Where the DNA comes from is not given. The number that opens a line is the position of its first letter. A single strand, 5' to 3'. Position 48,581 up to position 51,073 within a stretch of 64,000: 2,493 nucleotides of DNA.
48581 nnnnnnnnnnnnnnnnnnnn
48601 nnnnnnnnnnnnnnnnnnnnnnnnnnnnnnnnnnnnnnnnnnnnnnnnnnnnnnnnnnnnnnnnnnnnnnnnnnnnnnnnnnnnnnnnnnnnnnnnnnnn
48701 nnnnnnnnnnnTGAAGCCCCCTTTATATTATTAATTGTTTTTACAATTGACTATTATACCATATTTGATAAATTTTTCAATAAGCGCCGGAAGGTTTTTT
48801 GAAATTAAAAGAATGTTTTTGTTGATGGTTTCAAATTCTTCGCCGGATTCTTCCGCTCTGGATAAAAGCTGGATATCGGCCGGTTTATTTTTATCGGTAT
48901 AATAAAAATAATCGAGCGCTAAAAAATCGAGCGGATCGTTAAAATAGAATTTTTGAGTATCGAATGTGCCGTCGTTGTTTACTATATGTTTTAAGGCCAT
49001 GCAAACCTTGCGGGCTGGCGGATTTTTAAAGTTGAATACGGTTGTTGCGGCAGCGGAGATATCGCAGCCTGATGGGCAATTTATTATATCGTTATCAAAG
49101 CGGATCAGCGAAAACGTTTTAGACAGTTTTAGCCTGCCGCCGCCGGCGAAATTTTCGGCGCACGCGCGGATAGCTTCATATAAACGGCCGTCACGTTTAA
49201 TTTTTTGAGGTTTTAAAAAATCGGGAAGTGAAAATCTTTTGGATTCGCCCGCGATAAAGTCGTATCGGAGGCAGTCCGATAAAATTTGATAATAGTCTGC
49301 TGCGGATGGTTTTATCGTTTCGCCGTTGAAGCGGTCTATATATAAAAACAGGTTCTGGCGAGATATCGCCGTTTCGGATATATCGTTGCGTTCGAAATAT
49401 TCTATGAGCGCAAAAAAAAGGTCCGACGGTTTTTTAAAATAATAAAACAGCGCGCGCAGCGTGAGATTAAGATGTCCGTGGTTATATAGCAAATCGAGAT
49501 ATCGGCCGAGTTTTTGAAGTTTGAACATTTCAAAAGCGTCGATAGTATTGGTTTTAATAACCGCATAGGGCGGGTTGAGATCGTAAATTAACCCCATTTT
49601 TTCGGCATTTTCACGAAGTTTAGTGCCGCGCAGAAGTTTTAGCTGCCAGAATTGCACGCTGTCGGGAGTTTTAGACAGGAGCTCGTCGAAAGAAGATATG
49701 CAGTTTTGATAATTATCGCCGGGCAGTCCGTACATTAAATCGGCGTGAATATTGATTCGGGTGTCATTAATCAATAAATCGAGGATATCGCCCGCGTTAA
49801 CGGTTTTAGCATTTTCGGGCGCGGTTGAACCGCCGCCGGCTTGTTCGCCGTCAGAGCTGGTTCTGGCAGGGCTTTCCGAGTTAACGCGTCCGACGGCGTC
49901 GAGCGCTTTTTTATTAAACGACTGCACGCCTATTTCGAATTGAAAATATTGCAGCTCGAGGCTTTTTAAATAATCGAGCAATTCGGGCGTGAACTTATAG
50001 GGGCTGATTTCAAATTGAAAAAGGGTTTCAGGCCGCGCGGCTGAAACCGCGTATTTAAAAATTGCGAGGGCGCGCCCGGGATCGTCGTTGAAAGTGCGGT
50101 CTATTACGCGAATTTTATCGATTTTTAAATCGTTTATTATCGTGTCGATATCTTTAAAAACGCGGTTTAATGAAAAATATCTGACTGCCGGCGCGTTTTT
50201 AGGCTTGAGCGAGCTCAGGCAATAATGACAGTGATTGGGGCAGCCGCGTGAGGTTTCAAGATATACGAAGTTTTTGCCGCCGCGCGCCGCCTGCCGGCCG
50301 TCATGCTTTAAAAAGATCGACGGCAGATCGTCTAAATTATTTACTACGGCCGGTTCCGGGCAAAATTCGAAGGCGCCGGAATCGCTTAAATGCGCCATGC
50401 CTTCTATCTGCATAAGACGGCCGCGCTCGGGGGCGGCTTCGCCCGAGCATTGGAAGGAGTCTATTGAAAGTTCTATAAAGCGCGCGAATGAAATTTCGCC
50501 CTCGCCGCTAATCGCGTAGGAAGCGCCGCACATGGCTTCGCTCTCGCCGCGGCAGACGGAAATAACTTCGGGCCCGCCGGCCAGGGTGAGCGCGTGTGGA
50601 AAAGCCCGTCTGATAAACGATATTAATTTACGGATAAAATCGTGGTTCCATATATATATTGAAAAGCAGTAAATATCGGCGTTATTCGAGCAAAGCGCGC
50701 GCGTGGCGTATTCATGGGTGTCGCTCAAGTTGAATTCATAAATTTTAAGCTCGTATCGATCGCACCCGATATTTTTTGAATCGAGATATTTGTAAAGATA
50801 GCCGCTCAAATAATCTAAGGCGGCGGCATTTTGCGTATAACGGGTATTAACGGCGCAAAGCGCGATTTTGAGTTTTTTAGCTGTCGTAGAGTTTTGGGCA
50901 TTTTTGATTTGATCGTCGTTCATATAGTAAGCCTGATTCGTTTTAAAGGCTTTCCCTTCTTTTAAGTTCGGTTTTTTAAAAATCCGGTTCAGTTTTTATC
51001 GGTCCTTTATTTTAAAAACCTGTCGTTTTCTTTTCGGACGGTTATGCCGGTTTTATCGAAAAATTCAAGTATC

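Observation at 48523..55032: selB embedded between CcdA-like/TctA-like membrane genes and a B12-radical-SAM (DUF4080-type) + ferredoxin pair; no selA, selD or tRNA-Sec in the window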

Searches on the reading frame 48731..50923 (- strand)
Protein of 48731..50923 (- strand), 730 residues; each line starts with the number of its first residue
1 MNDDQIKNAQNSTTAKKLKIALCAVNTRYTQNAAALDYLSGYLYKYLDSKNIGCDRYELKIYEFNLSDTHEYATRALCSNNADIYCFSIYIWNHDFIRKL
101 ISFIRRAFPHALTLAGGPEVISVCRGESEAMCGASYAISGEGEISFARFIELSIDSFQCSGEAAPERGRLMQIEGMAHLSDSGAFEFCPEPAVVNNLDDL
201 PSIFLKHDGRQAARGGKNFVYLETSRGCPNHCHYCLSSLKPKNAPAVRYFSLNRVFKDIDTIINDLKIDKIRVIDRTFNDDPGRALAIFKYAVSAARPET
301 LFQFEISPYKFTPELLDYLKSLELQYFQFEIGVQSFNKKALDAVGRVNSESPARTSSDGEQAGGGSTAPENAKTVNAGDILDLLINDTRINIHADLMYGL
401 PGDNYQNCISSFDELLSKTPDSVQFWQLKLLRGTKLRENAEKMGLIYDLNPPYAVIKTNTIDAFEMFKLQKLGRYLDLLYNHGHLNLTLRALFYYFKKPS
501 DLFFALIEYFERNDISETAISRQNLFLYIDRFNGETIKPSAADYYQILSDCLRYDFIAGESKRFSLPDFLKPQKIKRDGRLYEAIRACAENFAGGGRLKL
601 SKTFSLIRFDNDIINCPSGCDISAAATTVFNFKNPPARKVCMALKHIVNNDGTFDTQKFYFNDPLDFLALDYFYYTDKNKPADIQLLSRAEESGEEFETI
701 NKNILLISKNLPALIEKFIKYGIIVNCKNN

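Call 4: search_protein_families(library=pfam, proteins=[window:48731-50923:-])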
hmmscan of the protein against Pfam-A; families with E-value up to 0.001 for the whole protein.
window:48731-50923:- (730 aa): 3 families
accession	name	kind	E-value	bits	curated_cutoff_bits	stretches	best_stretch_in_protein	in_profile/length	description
PF13311.11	DUF4080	-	2.8e-19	70.5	22.9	1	442-583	2-138/188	Protein of unknown function (DUF4080)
PF04055.27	Radical_SAM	-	1.7e-11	45.1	29.5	1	223-349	2-125/166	Radical SAM superfamily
PF02310.24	B12-binding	-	1.3e-07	31.9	32.1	1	56-148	28-119/121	B12 binding domain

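Call 5: search_protein_families(library=ncbifam, proteins=[window:48731-50923:-])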
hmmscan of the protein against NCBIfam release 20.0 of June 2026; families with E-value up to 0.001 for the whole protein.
window:48731-50923:- (730 aa): 15 families
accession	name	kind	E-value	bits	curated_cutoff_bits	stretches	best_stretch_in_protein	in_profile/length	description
NF033712.0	B12_rSAM_KedN5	subfamily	4.2e-21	74.8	700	1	38-278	18-251/624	KedN5 family methylcobalamin-dependent radical SAM C-methyltransferase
TIGR04072.2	rSAM_ladder_B12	equivalog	3.7e-13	48.9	360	1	219-345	180-301/443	lipid biosynthesis B12-binding/radical SAM protein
TIGR04013.1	B12_SAM_MJ_1487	hypoth_equivalog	2e-09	36.8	251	1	73-274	34-203/382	TIGR04013 family B12-binding domain/radical SAM domain-containing protein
TIGR04479.1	bcpD_PhpK_rSAM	subfamily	2.8e-09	35.9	600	1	41-281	76-300/504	PhpK family radical SAM P-methyltransferase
TIGR03471.1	HpnJ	equivalog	1.8e-08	33.7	577.6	1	131-289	102-267/472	hopanoid biosynthesis associated radical SAM protein HpnJ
TIGR03975.1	rSAM_ocin_1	subfamily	1.1e-07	30.8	281.85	1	99-281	146-324/606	RiPP maturation radical SAM C-methyltransferase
NF006067.1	PRK08208.1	equivalog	1.2e-06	27.8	380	0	288-352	113-175/427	STM4012 family radical SAM protein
NF038361.1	rSAM_Sden_1168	equivalog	5.8e-06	25.1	575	1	64-291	123-351/560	Sden_1168 family B12-binding radical SAM P-methyltransferase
TIGR04107.1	rSAM_HutW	equivalog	1.7e-05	23.9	400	1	379-443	181-245/419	heme anaerobic degradation radical SAM methyltransferase ChuW/HutW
TIGR00539.1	hemN_rel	equivalog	3.6e-05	23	205.4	0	391-443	152-204/361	radical SAM family heme chaperone HemW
TIGR02026.1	BchE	equivalog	5e-05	22.3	481.35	1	69-236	51-211/497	magnesium-protoporphyrin IX monomethyl ester anaerobic oxidative cyclase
TIGR03994.1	rSAM_HemZ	equivalog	5.4e-05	22.5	321.4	0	391-443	239-291/401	coproporphyrinogen dehydrogenase HemZ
TIGR04367.1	HpnR_B12_rSAM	equivalog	0.00033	19.3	650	1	58-236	38-203/490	hopanoid C-3 methylase HpnR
TIGR01212.1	TIGR01212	equivalog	0.00047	19.4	180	0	388-442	175-229/302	tRNA modification radical SAM protein MnmL/YtqA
TIGR04014.1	B12_SAM_MJ_0865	equivalog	0.00089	18.1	360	0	163-237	108-178/434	methyl-coenzyme M reductase glutamine C-methyltransferase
